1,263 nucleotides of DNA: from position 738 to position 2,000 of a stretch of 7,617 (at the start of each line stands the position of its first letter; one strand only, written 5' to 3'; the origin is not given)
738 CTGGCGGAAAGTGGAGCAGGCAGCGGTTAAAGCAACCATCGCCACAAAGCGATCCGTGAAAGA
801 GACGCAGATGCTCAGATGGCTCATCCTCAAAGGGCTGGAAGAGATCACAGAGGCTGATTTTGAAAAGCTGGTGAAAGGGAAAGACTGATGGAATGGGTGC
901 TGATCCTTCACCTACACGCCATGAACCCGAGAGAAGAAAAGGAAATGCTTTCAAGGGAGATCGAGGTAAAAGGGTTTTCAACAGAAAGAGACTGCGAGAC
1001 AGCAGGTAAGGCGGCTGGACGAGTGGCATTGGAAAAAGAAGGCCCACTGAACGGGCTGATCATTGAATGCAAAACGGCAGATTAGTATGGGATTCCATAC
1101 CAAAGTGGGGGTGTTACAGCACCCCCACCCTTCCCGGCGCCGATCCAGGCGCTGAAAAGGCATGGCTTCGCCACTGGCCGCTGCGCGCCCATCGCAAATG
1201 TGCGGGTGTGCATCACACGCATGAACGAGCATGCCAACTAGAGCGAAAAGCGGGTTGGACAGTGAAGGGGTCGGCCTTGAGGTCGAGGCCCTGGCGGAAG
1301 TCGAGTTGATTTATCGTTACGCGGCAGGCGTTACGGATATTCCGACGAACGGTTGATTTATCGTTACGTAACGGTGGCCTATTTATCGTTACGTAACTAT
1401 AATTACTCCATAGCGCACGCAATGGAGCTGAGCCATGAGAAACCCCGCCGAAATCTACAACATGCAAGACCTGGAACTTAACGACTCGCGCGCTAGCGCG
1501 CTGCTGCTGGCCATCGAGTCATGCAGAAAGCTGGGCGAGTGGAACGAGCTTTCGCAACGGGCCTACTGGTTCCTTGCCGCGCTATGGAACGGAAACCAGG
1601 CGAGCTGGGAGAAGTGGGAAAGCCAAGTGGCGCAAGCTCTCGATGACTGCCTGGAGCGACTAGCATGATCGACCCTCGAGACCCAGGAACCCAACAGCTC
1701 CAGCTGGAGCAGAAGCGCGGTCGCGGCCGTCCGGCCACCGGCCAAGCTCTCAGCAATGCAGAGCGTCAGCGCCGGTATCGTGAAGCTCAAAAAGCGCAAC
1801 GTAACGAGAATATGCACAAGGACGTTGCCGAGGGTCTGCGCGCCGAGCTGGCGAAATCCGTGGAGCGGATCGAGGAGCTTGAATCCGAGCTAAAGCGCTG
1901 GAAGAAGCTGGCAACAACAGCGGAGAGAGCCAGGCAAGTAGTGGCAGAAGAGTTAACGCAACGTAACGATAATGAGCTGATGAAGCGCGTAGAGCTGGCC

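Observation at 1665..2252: Phage protein with bZIP-like architecture, paired with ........-type palindromes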

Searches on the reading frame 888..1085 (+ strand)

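Call 3: search_protein_families(library=pfam, proteins=[window:888-1085:+], max_evalue=1)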
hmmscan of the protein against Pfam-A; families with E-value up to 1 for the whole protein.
window:888-1085:+ (65 aa): 1 family
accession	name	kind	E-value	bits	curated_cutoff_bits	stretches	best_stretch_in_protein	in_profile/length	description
PF16919.11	PknG_rubred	-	0.15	12.5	28.5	1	32-62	35-65/74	Protein kinase G rubredoxin domain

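Call 4: search_protein_families(library=phrogs, proteins=[window:888-1085:+], max_evalue=1)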
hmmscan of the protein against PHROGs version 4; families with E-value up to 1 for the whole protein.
window:888-1085:+ (65 aa): 2 families
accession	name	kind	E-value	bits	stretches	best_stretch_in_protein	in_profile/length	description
phrog_3766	-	unknown function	0.26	12.5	1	1-49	1-42/66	-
phrog_20786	-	unknown function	0.35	12.3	1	23-43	22-42/63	-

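Call 13: search_protein_families(library=ncbifam, proteins=[window:888-1085:+], max_evalue=10)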
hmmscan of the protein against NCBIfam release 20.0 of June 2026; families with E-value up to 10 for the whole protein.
window:888-1085:+ (65 aa): 0 families

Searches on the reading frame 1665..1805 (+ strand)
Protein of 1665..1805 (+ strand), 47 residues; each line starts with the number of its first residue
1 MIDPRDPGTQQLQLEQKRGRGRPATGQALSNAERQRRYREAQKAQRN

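Call 68: search_protein_representatives(alignment_id=A5)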
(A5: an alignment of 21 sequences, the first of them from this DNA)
Query: 21 sequences, 48 profile positions. Proteins with E-value up to 0.001 (for the whole library): 1774; up to 1e-10: 291; up to 1e-30: 0. The best 150 are listed.
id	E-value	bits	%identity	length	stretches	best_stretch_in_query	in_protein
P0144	6.9e-22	92.8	-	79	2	1-48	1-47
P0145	2.0e-21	91.3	-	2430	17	11-25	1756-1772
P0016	4.6e-21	90.2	-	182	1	1-48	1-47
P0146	8.6e-21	89.3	-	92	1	1-48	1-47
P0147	2.9e-20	87.6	-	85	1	1-48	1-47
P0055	4.0e-20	87.2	-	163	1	1-48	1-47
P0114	5.4e-20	86.7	-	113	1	1-48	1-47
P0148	8.9e-20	86.0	-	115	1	1-48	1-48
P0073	1.5e-19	85.3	-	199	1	1-47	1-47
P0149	1.8e-19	85.1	-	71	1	1-48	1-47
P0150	1.8e-19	85.1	-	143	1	1-48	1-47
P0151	2.9e-19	84.4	-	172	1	1-48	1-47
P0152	3.2e-19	84.3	-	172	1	1-48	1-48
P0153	5.1e-19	83.6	-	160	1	1-46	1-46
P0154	5.5e-19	83.5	-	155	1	1-46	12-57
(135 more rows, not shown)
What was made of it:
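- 1713..1733 (+): Codons for KRGRGRP (residues 17-23), the AT-hook-like arm. R20, G21, R22 and P23 are invariant. AT-hook-rich giant proteins cross-hit the module profile (call 68).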

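Call 72: search_protein_families(library=pfam, alignment_id=A6, max_evalue=0.01)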
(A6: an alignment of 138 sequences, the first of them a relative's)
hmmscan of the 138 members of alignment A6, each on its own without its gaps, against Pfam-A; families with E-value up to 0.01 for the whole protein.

A. member 1, P0144 (79 aa): 2 families
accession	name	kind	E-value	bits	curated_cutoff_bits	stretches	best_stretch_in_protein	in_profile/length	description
PF11656.13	DUF3811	-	0.00074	20.3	23.5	1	18-77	21-79/88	YjbD family (DUF3811)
PF09403.15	FadA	-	0.0046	17.8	28.5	1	27-76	10-59/99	Adhesion protein FadA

B. families by the number of members that match (of 138 scanned): 61 families (the first 25 are shown)
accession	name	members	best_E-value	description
PF04508.17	Pox_A_type_inc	3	0.0006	Viral A-type inclusion protein repeat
PF01166.23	TSC22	2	0.00018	TSC-22/dip/bun family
PF17675.6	APG6_N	2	0.00042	Apg6 coiled-coil region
PF17082.10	Spc29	2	0.00066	Spindle Pole Component 29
PF04912.19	Dynamitin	2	0.001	Dynamitin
PF20570.3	DUF6779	2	0.0029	Domain of unknown function (DUF6779)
PF19111.5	DUF5798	2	0.0032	Family of unknown function (DUF5798)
PF17098.10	Wtap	2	0.0038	WTAP/Mum2p family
PF10473.14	CENP-F_leu_zip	2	0.0053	Leucine-rich repeats of kinetochore protein Cenp-F/LEK1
PF12329.13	TMF_DNA_bd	2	0.0081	TATA element modulatory factor 1 DNA binding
PF01026.27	TatD_DNase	1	5.2e-31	TatD related DNase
PF14197.11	Cep57_CLD_2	1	3.1e-06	Centrosome localisation domain of PPC89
PF07445.17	PriC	1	7.2e-05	Primosomal replication protein priC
PF16331.10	TolA_bind_tri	1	0.00059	TolA binding protein trimerisation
PF16888.10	YwqH-like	1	0.0007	YwqH-like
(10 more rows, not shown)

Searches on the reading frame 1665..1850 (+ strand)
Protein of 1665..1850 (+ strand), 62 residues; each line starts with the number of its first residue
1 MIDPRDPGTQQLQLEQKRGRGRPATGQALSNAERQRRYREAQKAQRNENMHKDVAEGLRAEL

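Call 33: search_protein_families(library=pfam, proteins=[window:1665-1850:+], max_evalue=10)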
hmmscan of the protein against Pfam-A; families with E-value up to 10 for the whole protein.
window:1665-1850:+ (62 aa): 0 families

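Call 34: search_protein_families(library=ncbifam, proteins=[window:1665-1850:+], max_evalue=10)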
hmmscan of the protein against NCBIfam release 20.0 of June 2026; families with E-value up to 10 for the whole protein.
window:1665-1850:+ (62 aa): 0 families

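Call 38: search_dna_similar(query=window:1665-1850:+, collection=plasmids, mode=protein, max_evalue=1, max_rows=30)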
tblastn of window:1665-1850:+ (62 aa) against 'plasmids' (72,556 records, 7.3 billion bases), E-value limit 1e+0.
Records with a match: 141; places in all: 149; records where one place covers at least 80% of the query: 96.
Best place of each record, by identity: 60-80% 9; <60% 132.
By first word of the organism name: Aeromonas 100; Ralstonia 16; Pseudomonas 7; Citrobacter 3; Enterobacter 3; Serratia 3; Klebsiella 2; Caballeronia 2; uncultured 1; Pantoea 1; and 3 more.
By predicted mobility (MOB-suite, as given by PLSDB): mobilizable 84; non-mobilizable 56; conjugative 1.
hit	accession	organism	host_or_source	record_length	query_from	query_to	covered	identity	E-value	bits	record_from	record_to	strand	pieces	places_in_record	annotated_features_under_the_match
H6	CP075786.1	Pseudomonas aeruginosa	Homo sapiens,Cell culture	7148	1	61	98%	56.5%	1e-9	58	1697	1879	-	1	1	hypothetical protein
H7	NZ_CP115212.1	Pseudomonas aeruginosa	Homo sapiens,culture samples from human ...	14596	1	58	94%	59.3%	2e-10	60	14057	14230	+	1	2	hypothetical protein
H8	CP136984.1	Pseudomonas aeruginosa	Homo sapiens,Wound/Abscess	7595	1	47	76%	72.9%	4e-10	60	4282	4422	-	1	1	hypothetical protein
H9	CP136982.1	Pseudomonas aeruginosa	Homo sapiens,Wound/Abscess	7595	1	47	76%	72.9%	4e-10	60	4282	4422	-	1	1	hypothetical protein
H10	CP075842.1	Pseudomonas aeruginosa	Homo sapiens,Cell culture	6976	1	62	100%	55.2%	2e-11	64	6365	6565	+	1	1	hypothetical protein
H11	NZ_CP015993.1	Pseudomonas sp. TCU-HL1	single cell,soil sample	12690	1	52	84%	60.0%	7e-9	56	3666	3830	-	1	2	hypothetical protein (x2)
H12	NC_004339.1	Aeromonas salmonicida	-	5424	1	62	100%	43.8%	5e-3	40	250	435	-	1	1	none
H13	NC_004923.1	Aeromonas salmonicida subsp. salmonicida A449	-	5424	1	62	100%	43.8%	5e-3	40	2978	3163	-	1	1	none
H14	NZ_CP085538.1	Aeromonas salmonicida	Brook charr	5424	1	62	100%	43.8%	5e-3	40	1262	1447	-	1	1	none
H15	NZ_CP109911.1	Aeromonas salmonicida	cell culturel,Aeromonas salmonicida ...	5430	1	62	100%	43.8%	5e-3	40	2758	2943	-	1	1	none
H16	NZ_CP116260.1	Aeromonas salmonicida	Fish,Bacteria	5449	1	62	100%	43.8%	5e-3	40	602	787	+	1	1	none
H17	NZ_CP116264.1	Aeromonas salmonicida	Fish,Bacteria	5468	1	62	100%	43.8%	5e-3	40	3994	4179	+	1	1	none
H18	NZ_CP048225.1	Aeromonas salmonicida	Salmo salar,cell culture,Atlantic ...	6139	1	62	100%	43.8%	5e-3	40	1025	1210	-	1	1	none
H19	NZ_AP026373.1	Aeromonas caviae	-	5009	1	62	100%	42.9%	3e-4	43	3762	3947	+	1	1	hypothetical protein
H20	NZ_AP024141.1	Aeromonas caviae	-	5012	1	62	100%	42.9%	3e-4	43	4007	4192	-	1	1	hypothetical protein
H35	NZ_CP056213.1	Citrobacter freundii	culture,Wastewater influent sample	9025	1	62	100%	41.3%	8e-4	42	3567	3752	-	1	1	hypothetical protein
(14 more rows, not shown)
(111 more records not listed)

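Call 39: get_annotated_region(hit=H19, flank=2500)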
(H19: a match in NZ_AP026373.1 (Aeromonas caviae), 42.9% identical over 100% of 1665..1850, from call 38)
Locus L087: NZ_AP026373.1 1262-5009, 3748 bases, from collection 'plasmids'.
description: Aeromonas caviae strain KAM471 plasmid pKAM471_3, complete sequence
organism: Aeromonas caviae (NCBI taxid 648)
taxonomy: Bacteria; Pseudomonadota; Gammaproteobacteria; Aeromonadales; Aeromonadaceae; Aeromonas; Aeromonas caviae
host: -; source: -; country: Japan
typing (MOB-suite, as given by PLSDB): mobilizable; relaxase MOBP
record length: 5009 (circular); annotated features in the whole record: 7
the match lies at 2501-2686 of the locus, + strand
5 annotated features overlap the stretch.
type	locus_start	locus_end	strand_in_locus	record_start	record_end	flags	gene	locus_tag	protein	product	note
CDS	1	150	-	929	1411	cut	-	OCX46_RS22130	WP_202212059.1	hypothetical protein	-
CDS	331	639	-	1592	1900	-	-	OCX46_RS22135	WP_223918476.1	mobilization protein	-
CDS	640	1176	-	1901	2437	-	-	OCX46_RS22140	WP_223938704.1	DUF1640 domain-containing protein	-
CDS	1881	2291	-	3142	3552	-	-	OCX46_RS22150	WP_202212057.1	MobC family plasmid mobilization relaxosome protein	-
CDS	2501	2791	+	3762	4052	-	-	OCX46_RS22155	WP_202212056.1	hypothetical protein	-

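Call 40: get_annotated_region(hit=H35, flank=3000)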
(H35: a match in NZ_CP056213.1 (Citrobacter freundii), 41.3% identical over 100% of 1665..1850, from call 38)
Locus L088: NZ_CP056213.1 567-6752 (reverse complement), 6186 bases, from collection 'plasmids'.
description: Citrobacter freundii strain RHBSTW-00985 plasmid pRHBSTW-00985_6, complete sequence
organism: Citrobacter freundii (NCBI taxid 546)
taxonomy: Bacteria; Pseudomonadota; Gammaproteobacteria; Enterobacterales; Enterobacteriaceae; Citrobacter; Citrobacter freundii
host: -; source: culture,Wastewater influent sample; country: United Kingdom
typing (MOB-suite, as given by PLSDB): non-mobilizable; replicon rep_cluster_1195
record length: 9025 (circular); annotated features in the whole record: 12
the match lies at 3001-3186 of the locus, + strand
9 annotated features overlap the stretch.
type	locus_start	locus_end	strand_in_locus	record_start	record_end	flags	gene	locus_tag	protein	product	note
CDS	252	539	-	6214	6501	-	-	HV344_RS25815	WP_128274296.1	hypothetical protein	-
CDS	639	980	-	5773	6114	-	-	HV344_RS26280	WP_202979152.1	mobilization protein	-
CDS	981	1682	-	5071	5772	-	-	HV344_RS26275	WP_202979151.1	hypothetical protein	-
CDS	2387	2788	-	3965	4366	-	mobC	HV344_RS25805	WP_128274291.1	plasmid mobilization relaxosome protein MobC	-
CDS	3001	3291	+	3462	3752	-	-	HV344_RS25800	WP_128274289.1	hypothetical protein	-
CDS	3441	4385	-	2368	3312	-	-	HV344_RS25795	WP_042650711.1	replication initiation protein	-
CDS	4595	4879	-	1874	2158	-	-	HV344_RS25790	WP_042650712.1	type II toxin-antitoxin system RelE/ParE family toxin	GO:0030541 - plasmid partitioning [Evidence IEA]; GO:0051290 - protein heterotetramerization [Evidence IEA]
CDS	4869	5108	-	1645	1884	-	-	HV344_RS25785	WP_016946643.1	CopG family ribbon-helix-helix protein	-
CDS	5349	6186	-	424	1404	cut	-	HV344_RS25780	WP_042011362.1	IS5-like element IS5 family transposase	GO:0006313 - DNA transposition [Evidence IEA]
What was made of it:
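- The module also occurs in small plasmids next to rep and mobC genes (calls 38, 39, 40).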

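Call 44: search_protein_families(library=pfam, proteins=[L087:2501-2788:+, L088:3001-3288:+], max_evalue=1)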
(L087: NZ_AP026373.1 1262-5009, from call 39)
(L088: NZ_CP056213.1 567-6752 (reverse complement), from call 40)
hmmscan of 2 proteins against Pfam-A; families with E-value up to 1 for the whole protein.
L087:2501-2788:+ (96 aa): 0 families

L088:3001-3288:+ (96 aa): 0 families
